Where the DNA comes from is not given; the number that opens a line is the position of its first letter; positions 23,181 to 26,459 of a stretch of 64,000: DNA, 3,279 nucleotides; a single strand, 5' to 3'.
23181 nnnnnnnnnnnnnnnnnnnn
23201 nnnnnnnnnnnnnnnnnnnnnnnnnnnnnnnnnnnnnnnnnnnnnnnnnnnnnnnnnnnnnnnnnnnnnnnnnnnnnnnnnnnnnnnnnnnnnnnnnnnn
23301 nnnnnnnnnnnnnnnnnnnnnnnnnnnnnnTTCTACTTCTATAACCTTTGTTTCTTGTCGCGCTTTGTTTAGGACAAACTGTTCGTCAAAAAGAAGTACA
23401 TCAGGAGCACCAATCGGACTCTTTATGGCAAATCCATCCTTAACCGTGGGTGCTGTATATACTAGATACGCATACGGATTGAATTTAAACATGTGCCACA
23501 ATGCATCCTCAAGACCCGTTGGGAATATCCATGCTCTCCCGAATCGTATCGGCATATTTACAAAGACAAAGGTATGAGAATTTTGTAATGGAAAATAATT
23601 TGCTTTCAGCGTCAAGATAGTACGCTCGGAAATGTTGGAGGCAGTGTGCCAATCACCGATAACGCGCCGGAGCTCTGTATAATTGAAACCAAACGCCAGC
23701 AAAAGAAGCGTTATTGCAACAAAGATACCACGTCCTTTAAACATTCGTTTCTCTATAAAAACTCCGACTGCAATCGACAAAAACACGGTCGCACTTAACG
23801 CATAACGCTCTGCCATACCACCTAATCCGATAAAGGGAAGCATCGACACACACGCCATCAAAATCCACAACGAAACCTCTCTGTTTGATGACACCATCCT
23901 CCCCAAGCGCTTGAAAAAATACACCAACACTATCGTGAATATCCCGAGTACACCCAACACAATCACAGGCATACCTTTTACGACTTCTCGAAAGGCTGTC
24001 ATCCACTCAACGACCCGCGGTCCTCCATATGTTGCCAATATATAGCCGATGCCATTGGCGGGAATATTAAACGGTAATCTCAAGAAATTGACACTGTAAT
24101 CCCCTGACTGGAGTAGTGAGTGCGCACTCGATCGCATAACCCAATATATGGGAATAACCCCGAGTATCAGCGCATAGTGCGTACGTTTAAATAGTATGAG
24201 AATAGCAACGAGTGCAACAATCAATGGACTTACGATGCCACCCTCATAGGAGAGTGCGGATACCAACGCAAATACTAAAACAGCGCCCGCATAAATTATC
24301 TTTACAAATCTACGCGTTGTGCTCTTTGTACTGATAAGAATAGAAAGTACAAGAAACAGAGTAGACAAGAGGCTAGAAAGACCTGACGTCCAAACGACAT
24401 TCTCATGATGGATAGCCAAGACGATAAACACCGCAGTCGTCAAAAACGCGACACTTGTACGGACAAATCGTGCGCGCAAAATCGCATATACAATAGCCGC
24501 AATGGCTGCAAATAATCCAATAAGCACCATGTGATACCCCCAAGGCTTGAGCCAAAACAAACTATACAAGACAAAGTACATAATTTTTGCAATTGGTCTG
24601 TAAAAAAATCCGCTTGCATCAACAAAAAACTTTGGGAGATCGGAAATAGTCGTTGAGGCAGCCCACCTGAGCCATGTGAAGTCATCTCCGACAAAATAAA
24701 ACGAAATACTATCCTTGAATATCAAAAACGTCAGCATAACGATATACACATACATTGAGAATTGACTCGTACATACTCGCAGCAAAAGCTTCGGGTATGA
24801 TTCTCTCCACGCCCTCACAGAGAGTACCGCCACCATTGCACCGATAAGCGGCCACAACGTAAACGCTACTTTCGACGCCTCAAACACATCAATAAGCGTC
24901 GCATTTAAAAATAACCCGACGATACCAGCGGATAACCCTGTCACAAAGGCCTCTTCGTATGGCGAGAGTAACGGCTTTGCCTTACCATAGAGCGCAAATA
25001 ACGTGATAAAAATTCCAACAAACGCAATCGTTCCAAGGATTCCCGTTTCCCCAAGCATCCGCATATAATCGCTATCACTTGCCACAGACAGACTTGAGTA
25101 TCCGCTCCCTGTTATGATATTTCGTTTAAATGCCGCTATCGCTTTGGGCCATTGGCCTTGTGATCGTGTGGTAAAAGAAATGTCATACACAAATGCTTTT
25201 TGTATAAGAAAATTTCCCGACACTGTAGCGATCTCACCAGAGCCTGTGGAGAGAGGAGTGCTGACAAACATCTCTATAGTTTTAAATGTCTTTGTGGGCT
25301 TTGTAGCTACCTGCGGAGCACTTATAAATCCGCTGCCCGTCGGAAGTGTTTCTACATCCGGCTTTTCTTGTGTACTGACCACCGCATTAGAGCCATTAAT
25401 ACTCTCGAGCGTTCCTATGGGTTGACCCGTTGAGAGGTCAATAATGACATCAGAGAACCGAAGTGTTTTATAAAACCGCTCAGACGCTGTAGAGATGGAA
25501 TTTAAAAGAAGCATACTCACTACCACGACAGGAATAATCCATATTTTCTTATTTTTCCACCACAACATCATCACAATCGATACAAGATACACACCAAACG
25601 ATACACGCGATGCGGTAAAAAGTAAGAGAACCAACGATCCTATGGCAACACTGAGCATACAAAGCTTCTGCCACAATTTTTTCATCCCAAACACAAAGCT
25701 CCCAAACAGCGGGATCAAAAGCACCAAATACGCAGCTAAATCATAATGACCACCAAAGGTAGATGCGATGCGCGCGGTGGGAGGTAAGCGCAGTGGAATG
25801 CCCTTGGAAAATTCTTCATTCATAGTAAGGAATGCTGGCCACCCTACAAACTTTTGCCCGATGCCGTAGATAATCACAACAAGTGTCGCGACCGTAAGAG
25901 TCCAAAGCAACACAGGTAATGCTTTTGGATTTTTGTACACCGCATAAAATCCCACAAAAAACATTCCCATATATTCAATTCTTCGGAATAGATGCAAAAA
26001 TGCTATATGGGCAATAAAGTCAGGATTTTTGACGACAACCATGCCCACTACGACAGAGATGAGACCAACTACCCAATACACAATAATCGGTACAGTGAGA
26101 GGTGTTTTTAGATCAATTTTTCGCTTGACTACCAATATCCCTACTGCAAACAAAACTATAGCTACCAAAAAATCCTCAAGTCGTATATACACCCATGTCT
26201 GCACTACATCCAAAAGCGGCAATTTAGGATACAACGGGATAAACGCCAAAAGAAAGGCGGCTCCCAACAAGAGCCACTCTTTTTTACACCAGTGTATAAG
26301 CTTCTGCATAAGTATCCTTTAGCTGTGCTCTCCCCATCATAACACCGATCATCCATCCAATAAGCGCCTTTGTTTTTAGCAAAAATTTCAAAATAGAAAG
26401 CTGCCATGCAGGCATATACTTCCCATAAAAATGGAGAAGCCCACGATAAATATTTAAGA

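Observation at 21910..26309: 993-aa fusion of an O-antigen-ligase-like domain with a GT-C domain, next to a PMT/ArnT-like GT-C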

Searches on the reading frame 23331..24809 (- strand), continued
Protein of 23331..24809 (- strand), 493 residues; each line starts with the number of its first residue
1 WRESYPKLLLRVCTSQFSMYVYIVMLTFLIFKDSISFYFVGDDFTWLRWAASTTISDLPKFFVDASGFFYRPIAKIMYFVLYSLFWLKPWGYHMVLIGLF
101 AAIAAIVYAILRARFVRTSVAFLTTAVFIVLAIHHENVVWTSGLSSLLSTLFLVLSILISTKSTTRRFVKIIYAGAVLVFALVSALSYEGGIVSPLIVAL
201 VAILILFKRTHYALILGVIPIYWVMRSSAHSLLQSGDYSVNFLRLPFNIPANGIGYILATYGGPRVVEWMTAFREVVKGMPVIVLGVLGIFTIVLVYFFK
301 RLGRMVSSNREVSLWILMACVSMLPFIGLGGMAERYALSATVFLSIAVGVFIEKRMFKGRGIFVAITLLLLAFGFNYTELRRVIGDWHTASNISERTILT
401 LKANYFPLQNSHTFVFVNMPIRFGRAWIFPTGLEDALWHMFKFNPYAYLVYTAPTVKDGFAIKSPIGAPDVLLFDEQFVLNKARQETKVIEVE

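Call 99: find_encoding_contigs(protein=P0426, flank=8000, max_places=2)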
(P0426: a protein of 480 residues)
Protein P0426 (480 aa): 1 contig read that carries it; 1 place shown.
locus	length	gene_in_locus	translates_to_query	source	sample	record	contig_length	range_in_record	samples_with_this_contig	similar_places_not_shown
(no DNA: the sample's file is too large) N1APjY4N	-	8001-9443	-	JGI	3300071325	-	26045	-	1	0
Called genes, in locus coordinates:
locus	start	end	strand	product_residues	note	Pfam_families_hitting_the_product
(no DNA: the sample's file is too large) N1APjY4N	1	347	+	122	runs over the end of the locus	PF01592:NifU_N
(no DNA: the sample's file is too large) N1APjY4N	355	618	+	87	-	PF13459:Fer4_15, PF13370:Fer4_13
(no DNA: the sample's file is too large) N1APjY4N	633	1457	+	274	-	PF01323:DSBA, PF13462:Thioredoxin_4, PF13098:Thioredoxin_2 (faint), PF13462:Thioredoxin_4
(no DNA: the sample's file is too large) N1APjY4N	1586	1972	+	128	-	PF02325:CCB3_YggT (weak)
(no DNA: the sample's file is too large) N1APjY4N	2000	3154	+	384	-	PF13439:Glyco_transf_4, PF00534:Glycos_transf_1, PF13692:Glyco_trans_1_4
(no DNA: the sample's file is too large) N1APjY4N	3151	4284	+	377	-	PF13439:Glyco_transf_4, PF20706:GT4-conflict, PF00534:Glycos_transf_1, PF13692:Glyco_trans_1_4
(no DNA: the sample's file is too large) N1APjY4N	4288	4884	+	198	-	PF00132:Hexapep, PF14602:Hexapep_2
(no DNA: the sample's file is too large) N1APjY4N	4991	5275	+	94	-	-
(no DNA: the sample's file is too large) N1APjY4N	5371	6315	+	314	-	PF00535:Glycos_transf_2, PF10111:Glyco_tranf_2_2 (faint), PF13641:Glyco_tranf_2_3, PF13712:Glyco_tranf_2_5 (faint)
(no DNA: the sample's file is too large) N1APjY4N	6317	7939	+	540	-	-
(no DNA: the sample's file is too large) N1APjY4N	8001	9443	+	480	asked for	-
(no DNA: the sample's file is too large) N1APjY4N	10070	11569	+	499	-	PF02366:PMT, PF13231:PMT_2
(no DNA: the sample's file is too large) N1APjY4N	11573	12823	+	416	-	PF00534:Glycos_transf_1, PF13692:Glyco_trans_1_4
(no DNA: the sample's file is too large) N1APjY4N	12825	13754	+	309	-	PF00535:Glycos_transf_2, PF10111:Glyco_tranf_2_2 (weak), PF13641:Glyco_tranf_2_3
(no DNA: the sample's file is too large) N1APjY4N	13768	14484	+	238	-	PF00696:AA_kinase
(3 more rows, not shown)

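Call 100: find_encoding_contigs(protein=P0510, flank=9000, max_places=2)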
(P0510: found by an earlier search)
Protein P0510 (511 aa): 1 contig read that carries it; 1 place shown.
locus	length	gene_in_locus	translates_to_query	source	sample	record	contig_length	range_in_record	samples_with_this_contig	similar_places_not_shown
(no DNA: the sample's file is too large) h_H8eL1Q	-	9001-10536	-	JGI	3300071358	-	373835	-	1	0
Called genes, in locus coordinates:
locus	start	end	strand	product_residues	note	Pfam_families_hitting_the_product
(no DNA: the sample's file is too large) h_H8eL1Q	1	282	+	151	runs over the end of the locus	PF01230:HIT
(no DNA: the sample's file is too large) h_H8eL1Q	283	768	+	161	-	PF04073:tRNA_edit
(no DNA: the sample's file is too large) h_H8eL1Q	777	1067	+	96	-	-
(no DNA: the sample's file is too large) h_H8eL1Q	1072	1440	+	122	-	PF01592:NifU_N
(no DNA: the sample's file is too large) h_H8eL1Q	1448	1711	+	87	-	PF13459:Fer4_15, PF13370:Fer4_13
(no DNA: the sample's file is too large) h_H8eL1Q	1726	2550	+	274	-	PF01323:DSBA, PF13462:Thioredoxin_4, PF13098:Thioredoxin_2 (faint), PF13462:Thioredoxin_4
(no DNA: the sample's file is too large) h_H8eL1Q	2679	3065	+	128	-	PF02325:CCB3_YggT (weak)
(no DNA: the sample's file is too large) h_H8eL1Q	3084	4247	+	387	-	PF13439:Glyco_transf_4, PF00534:Glycos_transf_1, PF13692:Glyco_trans_1_4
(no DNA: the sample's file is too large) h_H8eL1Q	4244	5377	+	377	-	PF13439:Glyco_transf_4, PF20706:GT4-conflict, PF00534:Glycos_transf_1, PF13692:Glyco_trans_1_4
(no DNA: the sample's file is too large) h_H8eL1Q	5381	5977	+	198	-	PF00132:Hexapep, PF14602:Hexapep_2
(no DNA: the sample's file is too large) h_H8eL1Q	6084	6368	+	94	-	-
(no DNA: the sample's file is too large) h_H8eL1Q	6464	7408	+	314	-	PF00535:Glycos_transf_2, PF10111:Glyco_tranf_2_2 (faint), PF13641:Glyco_tranf_2_3, PF13712:Glyco_tranf_2_5 (faint)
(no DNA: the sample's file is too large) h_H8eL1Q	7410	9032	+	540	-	-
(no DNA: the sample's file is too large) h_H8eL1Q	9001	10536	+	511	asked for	-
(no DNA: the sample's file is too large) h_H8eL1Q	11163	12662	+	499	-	PF02366:PMT, PF13231:PMT_2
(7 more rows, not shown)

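Call 102: find_encoding_contigs(protein=P0418, flank=8000, max_places=2)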
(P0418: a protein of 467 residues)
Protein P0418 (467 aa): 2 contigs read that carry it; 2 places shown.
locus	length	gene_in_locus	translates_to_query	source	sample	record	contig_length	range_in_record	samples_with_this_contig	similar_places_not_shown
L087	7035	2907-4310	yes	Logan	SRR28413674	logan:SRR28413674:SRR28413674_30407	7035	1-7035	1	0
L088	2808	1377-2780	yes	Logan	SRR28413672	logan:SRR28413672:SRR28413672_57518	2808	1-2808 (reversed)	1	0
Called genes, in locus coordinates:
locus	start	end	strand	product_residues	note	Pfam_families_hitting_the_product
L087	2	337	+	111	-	?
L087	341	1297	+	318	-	PF00535:Glycos_transf_2, PF10111:Glyco_tranf_2_2 (faint), PF13641:Glyco_tranf_2_3, PF13712:Glyco_tranf_2_5 (faint)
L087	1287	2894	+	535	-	-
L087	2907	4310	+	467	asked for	-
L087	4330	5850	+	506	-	PF13231:PMT_2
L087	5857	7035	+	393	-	?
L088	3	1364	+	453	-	?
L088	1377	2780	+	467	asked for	-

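Call 103: find_encoding_contigs(protein=P0427, flank=8000, max_places=2)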
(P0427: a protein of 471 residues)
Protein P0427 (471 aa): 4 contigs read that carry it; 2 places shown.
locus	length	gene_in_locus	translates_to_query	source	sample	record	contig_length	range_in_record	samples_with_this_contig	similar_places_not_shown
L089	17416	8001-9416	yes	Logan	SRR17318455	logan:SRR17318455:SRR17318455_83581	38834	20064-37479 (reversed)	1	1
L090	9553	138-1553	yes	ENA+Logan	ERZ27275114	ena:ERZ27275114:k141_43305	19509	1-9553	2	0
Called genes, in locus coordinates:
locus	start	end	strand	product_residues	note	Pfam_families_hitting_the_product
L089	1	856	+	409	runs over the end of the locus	PF00266:Aminotran_5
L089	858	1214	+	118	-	PF01592:NifU_N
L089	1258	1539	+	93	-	PF13459:Fer4_15, PF13370:Fer4_13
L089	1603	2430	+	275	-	PF13098:Thioredoxin_2, PF13462:Thioredoxin_4, PF01323:DSBA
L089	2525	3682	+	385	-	PF13439:Glyco_transf_4, PF00534:Glycos_transf_1, PF13692:Glyco_trans_1_4, PF20706:GT4-conflict, PF13524:Glyco_trans_1_2 (weak)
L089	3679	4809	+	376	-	PF13439:Glyco_transf_4, PF20706:GT4-conflict, PF00534:Glycos_transf_1, PF13692:Glyco_trans_1_4, PF13524:Glyco_trans_1_2 (weak)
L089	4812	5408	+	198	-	PF25087:GMPPB_C (faint), PF00132:Hexapep, PF14602:Hexapep_2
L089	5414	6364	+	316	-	PF00535:Glycos_transf_2, PF10111:Glyco_tranf_2_2 (faint), PF13641:Glyco_tranf_2_3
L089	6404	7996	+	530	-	-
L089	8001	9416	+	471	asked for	-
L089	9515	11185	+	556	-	PF02366:PMT (weak), PF13231:PMT_2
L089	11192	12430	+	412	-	PF00534:Glycos_transf_1, PF13692:Glyco_trans_1_4, PF13524:Glyco_trans_1_2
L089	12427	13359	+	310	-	PF00535:Glycos_transf_2, PF13641:Glyco_tranf_2_3, PF13632:Glyco_trans_2_3 (weak)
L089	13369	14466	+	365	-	PF13439:Glyco_transf_4, PF20706:GT4-conflict, PF00534:Glycos_transf_1, PF13692:Glyco_trans_1_4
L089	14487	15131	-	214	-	-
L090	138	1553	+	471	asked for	-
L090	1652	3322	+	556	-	PF02366:PMT (weak), PF13231:PMT_2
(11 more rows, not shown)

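Call 108: list_cluster_members(proteins=[P0427, P0423, P0424, P0430, P0444, P0376, P0388, P0394, P0413, P0414])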
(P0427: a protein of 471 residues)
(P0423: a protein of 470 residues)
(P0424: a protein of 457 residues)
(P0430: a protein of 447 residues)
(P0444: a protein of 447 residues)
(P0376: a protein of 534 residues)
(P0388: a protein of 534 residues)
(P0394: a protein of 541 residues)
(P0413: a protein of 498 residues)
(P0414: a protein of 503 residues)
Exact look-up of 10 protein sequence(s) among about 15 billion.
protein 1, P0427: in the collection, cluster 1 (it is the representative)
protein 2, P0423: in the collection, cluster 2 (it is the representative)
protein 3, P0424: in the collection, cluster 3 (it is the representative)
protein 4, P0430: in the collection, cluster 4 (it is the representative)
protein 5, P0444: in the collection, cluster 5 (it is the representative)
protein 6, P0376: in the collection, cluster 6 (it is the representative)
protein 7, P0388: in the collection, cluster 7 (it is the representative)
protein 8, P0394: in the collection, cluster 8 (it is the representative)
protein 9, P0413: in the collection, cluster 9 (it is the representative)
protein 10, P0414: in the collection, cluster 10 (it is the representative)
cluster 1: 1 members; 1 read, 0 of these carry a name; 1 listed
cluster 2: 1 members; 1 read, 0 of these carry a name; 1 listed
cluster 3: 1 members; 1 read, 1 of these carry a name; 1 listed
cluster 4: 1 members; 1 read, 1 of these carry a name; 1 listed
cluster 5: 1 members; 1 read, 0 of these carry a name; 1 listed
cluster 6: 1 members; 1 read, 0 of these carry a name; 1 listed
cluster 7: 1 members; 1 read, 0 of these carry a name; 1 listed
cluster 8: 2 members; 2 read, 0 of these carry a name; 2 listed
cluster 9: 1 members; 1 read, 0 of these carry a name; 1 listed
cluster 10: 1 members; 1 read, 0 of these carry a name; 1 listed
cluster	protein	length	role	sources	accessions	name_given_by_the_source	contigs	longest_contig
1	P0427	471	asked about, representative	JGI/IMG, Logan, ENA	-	-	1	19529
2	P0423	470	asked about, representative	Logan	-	-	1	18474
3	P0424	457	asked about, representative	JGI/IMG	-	protein O-mannosyl-transferase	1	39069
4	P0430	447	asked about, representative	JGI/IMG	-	hypothetical protein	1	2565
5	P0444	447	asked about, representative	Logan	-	-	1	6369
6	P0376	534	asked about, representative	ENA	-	-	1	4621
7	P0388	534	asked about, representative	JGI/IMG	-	-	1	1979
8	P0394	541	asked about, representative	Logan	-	-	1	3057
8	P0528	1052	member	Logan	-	-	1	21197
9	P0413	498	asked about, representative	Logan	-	-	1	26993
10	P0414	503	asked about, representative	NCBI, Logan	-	-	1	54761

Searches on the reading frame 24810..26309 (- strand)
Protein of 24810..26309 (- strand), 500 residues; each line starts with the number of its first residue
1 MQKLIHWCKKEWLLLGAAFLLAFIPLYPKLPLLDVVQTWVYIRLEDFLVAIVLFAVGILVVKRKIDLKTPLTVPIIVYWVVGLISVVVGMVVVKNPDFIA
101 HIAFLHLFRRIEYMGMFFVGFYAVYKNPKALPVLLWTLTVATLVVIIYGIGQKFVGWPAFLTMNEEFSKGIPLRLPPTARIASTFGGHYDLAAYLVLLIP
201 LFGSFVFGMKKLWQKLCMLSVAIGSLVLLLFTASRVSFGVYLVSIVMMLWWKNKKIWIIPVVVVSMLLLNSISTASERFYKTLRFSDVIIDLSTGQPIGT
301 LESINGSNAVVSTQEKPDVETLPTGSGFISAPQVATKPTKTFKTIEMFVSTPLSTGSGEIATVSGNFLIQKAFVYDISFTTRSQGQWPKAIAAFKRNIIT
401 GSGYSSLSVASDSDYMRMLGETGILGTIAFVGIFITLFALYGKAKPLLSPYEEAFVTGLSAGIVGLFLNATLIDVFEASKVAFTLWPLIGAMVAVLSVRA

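Call 60: search_protein_families(library=pfam, proteins=[window:24810-26309:-], max_evalue=0.01)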
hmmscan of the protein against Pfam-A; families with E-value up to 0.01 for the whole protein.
window:24810-26309:- (500 aa): 1 family
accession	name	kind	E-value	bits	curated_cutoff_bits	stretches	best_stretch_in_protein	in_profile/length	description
PF04932.20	Wzy_C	-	4.7e-05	23.7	31.7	1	222-431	3-149/149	O-Antigen ligase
